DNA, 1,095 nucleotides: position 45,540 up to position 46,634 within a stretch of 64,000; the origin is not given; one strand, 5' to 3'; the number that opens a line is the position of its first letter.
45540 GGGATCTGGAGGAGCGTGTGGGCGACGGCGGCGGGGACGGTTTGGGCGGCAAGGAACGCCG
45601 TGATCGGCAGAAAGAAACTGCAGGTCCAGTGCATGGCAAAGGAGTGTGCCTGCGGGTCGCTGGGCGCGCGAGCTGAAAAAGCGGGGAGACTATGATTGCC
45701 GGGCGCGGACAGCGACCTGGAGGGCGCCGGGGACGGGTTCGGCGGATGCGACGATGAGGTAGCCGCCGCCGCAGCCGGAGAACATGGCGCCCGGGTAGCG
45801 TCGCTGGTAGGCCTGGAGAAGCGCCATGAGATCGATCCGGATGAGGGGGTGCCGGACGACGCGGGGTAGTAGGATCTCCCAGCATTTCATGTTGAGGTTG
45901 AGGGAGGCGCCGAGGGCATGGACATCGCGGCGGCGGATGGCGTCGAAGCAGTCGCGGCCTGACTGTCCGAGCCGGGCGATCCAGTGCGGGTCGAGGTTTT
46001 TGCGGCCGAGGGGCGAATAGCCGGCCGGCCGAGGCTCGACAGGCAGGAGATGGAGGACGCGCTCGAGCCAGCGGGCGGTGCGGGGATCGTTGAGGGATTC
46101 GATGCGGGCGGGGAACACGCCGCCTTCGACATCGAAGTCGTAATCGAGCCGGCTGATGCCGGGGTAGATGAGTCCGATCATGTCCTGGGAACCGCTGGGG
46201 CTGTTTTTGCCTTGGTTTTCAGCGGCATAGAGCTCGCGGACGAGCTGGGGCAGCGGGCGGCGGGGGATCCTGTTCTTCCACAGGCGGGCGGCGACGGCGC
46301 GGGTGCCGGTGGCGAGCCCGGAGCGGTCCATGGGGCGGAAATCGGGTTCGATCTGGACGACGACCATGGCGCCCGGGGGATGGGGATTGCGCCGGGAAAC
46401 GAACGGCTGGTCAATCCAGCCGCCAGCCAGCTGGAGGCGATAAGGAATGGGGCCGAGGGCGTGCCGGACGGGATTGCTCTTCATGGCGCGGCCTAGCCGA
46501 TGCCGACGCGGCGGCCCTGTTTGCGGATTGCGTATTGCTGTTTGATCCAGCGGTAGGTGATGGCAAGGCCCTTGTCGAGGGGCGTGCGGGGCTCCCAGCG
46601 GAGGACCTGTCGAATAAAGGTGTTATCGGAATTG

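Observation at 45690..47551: Bacterial GDP-mannose 3,5-epimerase homologue followed by a short HddA/fucokinase-like GHMP kinase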

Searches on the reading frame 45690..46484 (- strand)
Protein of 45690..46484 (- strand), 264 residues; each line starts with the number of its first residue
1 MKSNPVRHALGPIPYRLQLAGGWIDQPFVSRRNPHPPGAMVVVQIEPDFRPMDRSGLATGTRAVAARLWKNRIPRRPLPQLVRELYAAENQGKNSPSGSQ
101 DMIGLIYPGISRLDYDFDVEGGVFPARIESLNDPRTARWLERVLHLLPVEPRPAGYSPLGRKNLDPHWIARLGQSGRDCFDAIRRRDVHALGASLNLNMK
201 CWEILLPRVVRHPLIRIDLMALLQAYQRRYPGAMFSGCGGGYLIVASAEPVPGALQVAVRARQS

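Call 4: search_protein_families(library=pfam, proteins=[window:45690-46484:-], max_evalue=0.01)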
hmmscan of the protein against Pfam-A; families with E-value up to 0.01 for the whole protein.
window:45690-46484:- (264 aa): 0 families

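Call 5: search_protein_families(library=ncbifam, proteins=[window:45690-46484:-], max_evalue=0.01)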
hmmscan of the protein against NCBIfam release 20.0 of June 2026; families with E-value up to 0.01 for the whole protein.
window:45690-46484:- (264 aa): 0 families

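Call 7: search_solved_structures(query=window:45690-46484:-, max_evalue=10, show_alignments=3)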
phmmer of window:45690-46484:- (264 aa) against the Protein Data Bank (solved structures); distinct sequences matched with E-value up to 10: 1.
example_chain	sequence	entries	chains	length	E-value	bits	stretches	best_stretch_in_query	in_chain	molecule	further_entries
3om8_A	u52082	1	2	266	0.11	14.7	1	165-205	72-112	Probable hydrolase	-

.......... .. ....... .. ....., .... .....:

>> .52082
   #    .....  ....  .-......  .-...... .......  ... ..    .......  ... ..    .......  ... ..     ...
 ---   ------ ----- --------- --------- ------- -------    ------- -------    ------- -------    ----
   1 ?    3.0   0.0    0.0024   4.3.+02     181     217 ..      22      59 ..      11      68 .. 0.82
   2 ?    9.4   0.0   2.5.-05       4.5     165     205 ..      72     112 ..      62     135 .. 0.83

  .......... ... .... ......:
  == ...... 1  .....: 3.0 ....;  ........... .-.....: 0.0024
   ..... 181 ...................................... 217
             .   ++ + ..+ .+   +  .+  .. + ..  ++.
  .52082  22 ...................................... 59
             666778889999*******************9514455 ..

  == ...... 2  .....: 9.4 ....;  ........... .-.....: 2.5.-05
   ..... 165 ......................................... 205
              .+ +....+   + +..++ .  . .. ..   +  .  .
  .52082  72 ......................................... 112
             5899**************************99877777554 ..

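Call 10: find_homologous_proteins(query=window:45690-46484:-, max_evalue=0.001)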
Query window:45690-46484:- (264 aa): 7393 proteins with E <= 0.001 among 8000 candidates; the best 120 are listed.
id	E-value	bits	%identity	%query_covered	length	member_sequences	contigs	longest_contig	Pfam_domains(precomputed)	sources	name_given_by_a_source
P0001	6.7e-176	601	100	100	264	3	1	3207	-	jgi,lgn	-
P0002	2.7e-160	550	91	100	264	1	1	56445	-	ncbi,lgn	-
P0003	1.4e-140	485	79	98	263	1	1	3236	-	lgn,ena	-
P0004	2.5e-140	484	78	98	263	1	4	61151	-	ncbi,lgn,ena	-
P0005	1.0e-139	482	78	99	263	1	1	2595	-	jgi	jgi:hypothetical protein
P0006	2.0e-139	481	78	99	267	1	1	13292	-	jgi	jgi:hypothetical protein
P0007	2.5e-139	481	80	99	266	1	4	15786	-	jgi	-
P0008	4.0e-139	480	80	98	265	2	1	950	-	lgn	-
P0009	4.2e-139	480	79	98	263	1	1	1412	-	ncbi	-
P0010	4.6e-139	480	77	100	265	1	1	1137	-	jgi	jgi:hypothetical protein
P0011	5.3e-139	480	80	99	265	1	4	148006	-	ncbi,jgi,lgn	jgi:hypothetical protein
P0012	6.4e-139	480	78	100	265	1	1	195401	-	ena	-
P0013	1.6e-138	478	79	98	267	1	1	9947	-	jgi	jgi:hypothetical protein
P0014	3.7e-138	477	78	98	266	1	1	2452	-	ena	-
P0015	4.4e-138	477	77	100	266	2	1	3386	-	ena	-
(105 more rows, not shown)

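Call 22: search_protein_representatives(protein=window:45690-46484:-)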
Query: 264 residues. Proteins with E-value up to 0.001 (for the whole library): 661; up to 1e-10: 434; up to 1e-30: 116. The best 150 are listed.
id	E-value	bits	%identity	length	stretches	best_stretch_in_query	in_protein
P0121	1.7e-106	371.6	62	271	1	7-261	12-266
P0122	6.7e-82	291.0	60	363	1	6-233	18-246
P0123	2.0e-77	276.3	58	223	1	40-260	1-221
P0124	4.2e-74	265.4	67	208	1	6-193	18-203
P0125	2.4e-70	253.1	66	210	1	74-241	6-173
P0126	1.9e-69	250.2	70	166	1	7-163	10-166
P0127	3.0e-69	249.5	64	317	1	9-182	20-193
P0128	1.5e-63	230.8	72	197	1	3-143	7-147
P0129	3.1e-63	229.8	67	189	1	4-154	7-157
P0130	3.9e-62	226.2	49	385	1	11-261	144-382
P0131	2.1e-61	223.8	65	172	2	69-183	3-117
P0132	1.2e-59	218.1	64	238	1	74-225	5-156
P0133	3.0e-59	216.7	46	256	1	9-258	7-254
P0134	3.9e-59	216.3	70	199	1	4-137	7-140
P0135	1.1e-58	214.9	75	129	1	137-261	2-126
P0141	8.0e-53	195.6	51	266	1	8-254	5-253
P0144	2.1e-51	191.0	46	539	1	12-260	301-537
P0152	3.2e-47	177.3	43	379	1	13-260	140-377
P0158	1.2e-45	172.0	47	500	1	6-249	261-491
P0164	3.1e-43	164.2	39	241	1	13-260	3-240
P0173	5.8e-41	156.7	38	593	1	12-262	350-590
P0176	4.3e-40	153.9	43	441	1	13-259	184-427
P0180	4.0e-39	150.7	40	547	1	12-260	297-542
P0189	7.6e-38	146.5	39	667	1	13-258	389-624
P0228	3.1e-31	124.8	34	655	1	5-260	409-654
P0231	6.5e-31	123.8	36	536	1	6-257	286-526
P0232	7.0e-31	123.7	36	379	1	12-259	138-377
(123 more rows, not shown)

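Call 23: search_protein_families(library=pfam, proteins=[P0130, P0144, P0152, P0158, P0173, P0176, P0180, P0189, P0228, P0231], max_evalue=0.01)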
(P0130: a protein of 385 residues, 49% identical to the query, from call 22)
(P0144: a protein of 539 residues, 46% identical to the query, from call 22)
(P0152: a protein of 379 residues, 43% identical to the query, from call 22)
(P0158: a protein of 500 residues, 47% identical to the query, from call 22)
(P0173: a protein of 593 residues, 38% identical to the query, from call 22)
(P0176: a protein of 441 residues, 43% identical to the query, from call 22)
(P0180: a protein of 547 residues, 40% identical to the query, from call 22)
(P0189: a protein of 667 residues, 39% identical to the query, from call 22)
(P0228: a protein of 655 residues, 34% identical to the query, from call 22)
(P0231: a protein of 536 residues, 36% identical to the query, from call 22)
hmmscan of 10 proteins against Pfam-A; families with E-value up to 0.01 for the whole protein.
P0130 (385 aa): 1 family
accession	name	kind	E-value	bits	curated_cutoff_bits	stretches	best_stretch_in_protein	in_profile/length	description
PF01467.32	CTP_transf_like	-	7.8e-12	46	21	1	8-98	2-89/133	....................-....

P0144 (539 aa): 2 families
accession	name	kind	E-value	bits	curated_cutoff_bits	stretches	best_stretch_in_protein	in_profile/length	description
PF01467.32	CTP_transf_like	-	1.9e-23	83.6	21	2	26-160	2-132/133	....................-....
PF06574.18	FAD_syn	-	0.00056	20.2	27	0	168-195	5-32/158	FAD synthetase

P0152 (379 aa): 1 family
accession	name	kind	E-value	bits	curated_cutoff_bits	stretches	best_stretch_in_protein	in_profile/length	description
PF01467.32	CTP_transf_like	-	1.5e-07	32.2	21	1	7-90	2-82/133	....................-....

P0158 (500 aa): 1 family
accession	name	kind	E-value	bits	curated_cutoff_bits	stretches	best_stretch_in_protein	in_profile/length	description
PF13524.12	Glyco_trans_1_2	-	0.0023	18.4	25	1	179-250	64-131/144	Glycosyl transferase-like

P0173 (593 aa): 3 families
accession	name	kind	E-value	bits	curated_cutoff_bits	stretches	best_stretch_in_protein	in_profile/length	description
PF05336.19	rhaM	-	2e-19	70.2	23.4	1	11-109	4-103/105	L-rhamnose mutarotase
PF01467.32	CTP_transf_like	-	1.6e-13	51.4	21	1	219-346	2-131/133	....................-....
PF08544.19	GHMP_kinases_C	-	0.0092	16.8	21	0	515-575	5-66/85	GHMP kinases C terminal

P0176 (441 aa): 1 family
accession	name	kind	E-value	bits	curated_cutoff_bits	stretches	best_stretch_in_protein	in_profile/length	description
PF01467.32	CTP_transf_like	-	3.9e-07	30.8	21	1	34-123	2-88/133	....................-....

P0180 (547 aa): 1 family
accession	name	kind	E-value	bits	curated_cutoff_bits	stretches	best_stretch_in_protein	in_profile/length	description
PF01467.32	CTP_transf_like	-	2e-12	47.9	21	1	153-248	2-94/133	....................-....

P0189 (667 aa): 6 families
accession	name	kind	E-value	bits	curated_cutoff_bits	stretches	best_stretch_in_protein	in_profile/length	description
PF00535.33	Glycos_transf_2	-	2.1e-28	99.8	23.3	1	16-135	1-117/168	Glycosyl transferase family 2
PF13641.12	Glyco_tranf_2_3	-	1.6e-14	54.9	27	1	14-238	2-227/230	Glycosyltransferase like family 2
PF10111.15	Glyco_tranf_2_2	-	3.9e-11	43.4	27.3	1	16-115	1-100/276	Glycosyltransferase like family 2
PF13632.12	Glyco_trans_2_3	-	8.7e-10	39.2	27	1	99-294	1-196/198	Glycosyl transferase family group 2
PF13506.12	Glyco_transf_21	-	0.00016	21.7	21.7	1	91-223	25-155/174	Glycosyl transferase family 21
PF08544.19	GHMP_kinases_C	-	0.0065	17.3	21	0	553-614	5-67/85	GHMP kinases C terminal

P0228 (655 aa): 3 families
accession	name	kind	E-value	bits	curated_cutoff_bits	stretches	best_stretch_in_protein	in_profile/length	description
PF01048.26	PNP_UDP_1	-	6.7e-12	45.7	25.1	1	8-247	3-228/233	Phosphorylase superfamily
PF08544.19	GHMP_kinases_C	-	1.3e-06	29.1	21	1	578-644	2-71/85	GHMP kinases C terminal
PF01467.32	CTP_transf_like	-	4.9e-05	24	21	1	296-379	6-86/133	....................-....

P0231 (536 aa): 2 families
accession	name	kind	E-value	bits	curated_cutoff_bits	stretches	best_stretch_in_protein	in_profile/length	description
PF01467.32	CTP_transf_like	-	1.7e-10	41.7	21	1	160-254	2-93/133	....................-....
PF08544.19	GHMP_kinases_C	-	3.7e-07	30.9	21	1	456-520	4-69/85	GHMP kinases C terminal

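Call 28: find_related_loci(query=A1, collection=genome_contigs, flank=8000)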
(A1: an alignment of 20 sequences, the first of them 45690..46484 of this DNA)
Query A1 (264 aa) in genome_contigs; peptide patterns used: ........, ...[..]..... (x = any residue, [..] = any of these).
598 stretches matched a pattern (row limit reached: there are more); 589 encode a relative of the query (tblastn E <= 1e-3); the best 80 are kept; 80 distinct loci.
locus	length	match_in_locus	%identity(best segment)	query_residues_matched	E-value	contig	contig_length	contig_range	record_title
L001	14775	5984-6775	91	1-264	3e-160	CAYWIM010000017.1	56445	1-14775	MAG TPA_asm: uncultured Verrucomicrobiota bacterium isolate SRP263991_co5_619 genome assembly, contig: NODE_1246_length_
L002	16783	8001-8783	80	1-261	2e-138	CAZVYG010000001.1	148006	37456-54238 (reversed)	MAG TPA_asm: uncultured Verrucomicrobiota bacterium isolate binchicken_co107_410 genome assembly, contig: NODE_211_lengt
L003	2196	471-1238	78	5-260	4e-145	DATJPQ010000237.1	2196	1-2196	MAG TPA_asm: Opitutaceae bacterium isolate SMAG_U14917 k141_900674, whole genome shotgun sequence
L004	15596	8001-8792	73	1-264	2e-133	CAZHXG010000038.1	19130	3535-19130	MAG TPA_asm: uncultured Bifidobacteriaceae bacterium isolate binchicken_co54_528 genome assembly, contig: NODE_5069_leng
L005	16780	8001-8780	73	4-263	6e-133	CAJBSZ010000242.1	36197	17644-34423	uncultured bacterium isolate Loc090907-8m_bin-482 genome assembly, contig: bin-482:242/559, whole genome shotgun sequenc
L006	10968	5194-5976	72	1-261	3e-132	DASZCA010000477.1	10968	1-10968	MAG TPA_asm: Verrucomicrobiia bacterium isolate SMAG_U6430 k141_44524, whole genome shotgun sequence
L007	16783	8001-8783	73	1-261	6e-132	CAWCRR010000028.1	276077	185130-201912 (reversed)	MAG: uncultured Verrucomicrobiae bacterium isolate MFD09286.bin.2.134 genome assembly, contig: contig_46619, whole genom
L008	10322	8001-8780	73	2-261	4e-132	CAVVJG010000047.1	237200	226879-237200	MAG: Candidatus Acidoferrales bacterium isolate MFD02134.bin.1.245 genome assembly, contig: contig_930, whole genome sho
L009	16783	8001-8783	73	1-261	5e-132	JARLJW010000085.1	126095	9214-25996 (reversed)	MAG: Verrucomicrobiia bacterium isolate MAG_BO64 MetaBAT2_Bin_64_Oxic_k141_1907671, whole genome shotgun sequence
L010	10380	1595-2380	72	2-263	1e-131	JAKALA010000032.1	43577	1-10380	MAG: bacterium isolate WY5.bin105 NODE_1196_length_43577_cov_2.033441, whole genome shotgun sequence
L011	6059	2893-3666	76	4-261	2e-131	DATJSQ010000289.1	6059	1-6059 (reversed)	MAG TPA_asm: Verrucomicrobiia bacterium isolate SMAG_U14997 k141_2133977, whole genome shotgun sequence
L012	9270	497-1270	74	3-260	2e-131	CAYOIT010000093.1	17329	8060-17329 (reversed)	MAG TPA_asm: uncultured Verrucomicrobiota bacterium isolate SRP272421_co4_179 genome assembly, contig: NODE_8406_length_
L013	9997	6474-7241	72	6-261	3e-131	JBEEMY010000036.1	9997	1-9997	MAG: Verrucomicrobiota bacterium isolate comocreek_2019_sw_WHONDRS-S19S_0026_F_bin.3 scaffold_316, whole genome shotgun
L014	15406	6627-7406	73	2-261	9e-131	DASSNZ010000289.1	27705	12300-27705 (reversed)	MAG TPA_asm: Verrucomicrobiia bacterium isolate SMAG_U1239 k141_831895, whole genome shotgun sequence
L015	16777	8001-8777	74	2-260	1e-130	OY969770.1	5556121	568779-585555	MAG: Candidatus Acidoferrales bacterium isolate MFD09222.bin.1.52 genome assembly, chromosome: 1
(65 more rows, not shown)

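Call 33: predict_structure(alignment_id=A2)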
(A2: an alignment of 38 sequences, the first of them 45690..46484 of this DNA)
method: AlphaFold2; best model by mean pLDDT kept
length: 264 residues; sequences in the alignment: 38
mean_pLDDT: 93.8   pTM: 0.92
mean pLDDT of the five models: 93.8, 93.3, 92.8, 92.1, 91.2
residues with pLDDT >= 90: 225; 70-90: 35; 50-70: 2; < 50: 2
segments of 3 or more residues with pLDDT < 50: none
pLDDT, mean of each block of 10 residues (from residue 1): 78 96 93 87 96 92 97 96 97 89 97 95 95 97 96 90 95 98 99 98 96 93 98 89 97 95 69
secondary structure, 60 per line:
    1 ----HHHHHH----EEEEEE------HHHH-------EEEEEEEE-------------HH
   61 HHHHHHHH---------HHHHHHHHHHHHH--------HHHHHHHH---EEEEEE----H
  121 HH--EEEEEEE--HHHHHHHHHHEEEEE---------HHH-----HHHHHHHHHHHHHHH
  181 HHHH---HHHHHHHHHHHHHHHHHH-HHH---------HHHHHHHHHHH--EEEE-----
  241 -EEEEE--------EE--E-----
elements in order: H5-10 E15-20 H27-30 E38-45 H59-68 H78-90 H99-106 E110-115 E125-131 H134-143 E144-148 H166-184 H188-205 H219-229 E232-235 E242-246

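Call 37: fold_search(model_id=the predicted structure, library=pdb)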
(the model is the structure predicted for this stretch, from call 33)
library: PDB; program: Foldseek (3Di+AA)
matches with E <= 10: 201; with E <= 0.001: 137
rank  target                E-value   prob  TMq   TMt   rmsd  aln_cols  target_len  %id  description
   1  4usk_A                2.2e-08  1.00  0.65  0.51   7.5       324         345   13  Unravelling the B. pseudomallei heptokinase WcbL: from Structure to Drug Discovery. (released 2016-01-13)
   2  4usm_A                5.9e-08  1.00  0.66  0.52   5.6       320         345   13  WcbL complex with glycerol bound to sugar site (released 2016-01-13)
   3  3qt5_B                5.2e-07  1.00  0.47  0.40  10.6       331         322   11  Crystal structure of Staphylococcus epidermidis mevalonate diphosphate decarboxylase (released 2011-05-11)
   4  3qt8_B                6.5e-07  1.00  0.47  0.40  10.6       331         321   12  Crystal structure of mutant S192A Staphylococcus epidermidis mevalonate diphosphate decarboxylase complexed with inhib (released 2011-05-11)
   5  3k85_A                9.9e-07  1.00  0.59  0.52   7.2       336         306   12  Crystal structure of a D-glycero-D-manno-heptose 1-phosphate kinase from Bacteriodes thetaiotaomicron (released 2009-12-08)
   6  9iip                  1.2e-06  1.00  0.68  0.51   5.1       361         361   14  Fucokinase part of FKP with beta-L-fucose 1-phosphate (released 2025-03-05)
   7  4dpu_A                1.4e-06  1.00  0.46  0.38  10.9       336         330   10  Crystal structure of Staphylococcus epidermidis S192A mevalonate diphosphate decarboxylase complexed with inhibitor 6- (released 2012-07-11)
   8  3qt7_A                1.5e-06  1.00  0.48  0.40  10.5       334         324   12  Crystal structure of Staphylococcus epidermidis mevalonate diphosphate decarboxylase complexed with inhibitor 6-FMVAPP (released 2011-05-11)
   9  4du8_B                1.6e-06  1.00  0.45  0.39  10.7       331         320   10  Crystal structure of Staphylococcus epidermidis D283A mevalonate diphosphate decarboxylase complexed with inhibitor DP (released 2012-07-11)
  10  4dpy_B                2.0e-06  1.00  0.46  0.40  10.7       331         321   12  Crystal structure of Staphylococcus epidermidis S192A mevalonate diphosphate decarboxylase complexed with inhibitor DP (released 2012-07-11)
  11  3qt6_B                2.1e-06  1.00  0.40  0.34  11.6       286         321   11  Crystal structure of Staphylococcus epidermidis mevalonate diphosphate decarboxylase complexed with inhibitor DPGP (released 2011-05-11)
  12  1vis                  2.4e-06  1.00  0.53  0.45   7.4       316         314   10  Crystal structure of mevalonate kinase (released 2003-12-30)
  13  4dpt_A                2.7e-06  1.00  0.44  0.38  11.0       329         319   12  Crystal structure of Staphylococcus epidermidis mevalonate diphosphate decarboxylase complexed with inhibitor 6-FMVAPP (released 2012-07-11)
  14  4dpx_B                3.0e-06  1.00  0.44  0.38  10.8       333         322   10  Crystal structure of S192A Staphylococcus epidermidis mevalonate diphosphate decarboxylase (released 2012-07-11)
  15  4dpu_B                3.2e-06  1.00  0.47  0.40  10.7       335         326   11  Crystal structure of Staphylococcus epidermidis S192A mevalonate diphosphate decarboxylase complexed with inhibitor 6- (released 2012-07-11)
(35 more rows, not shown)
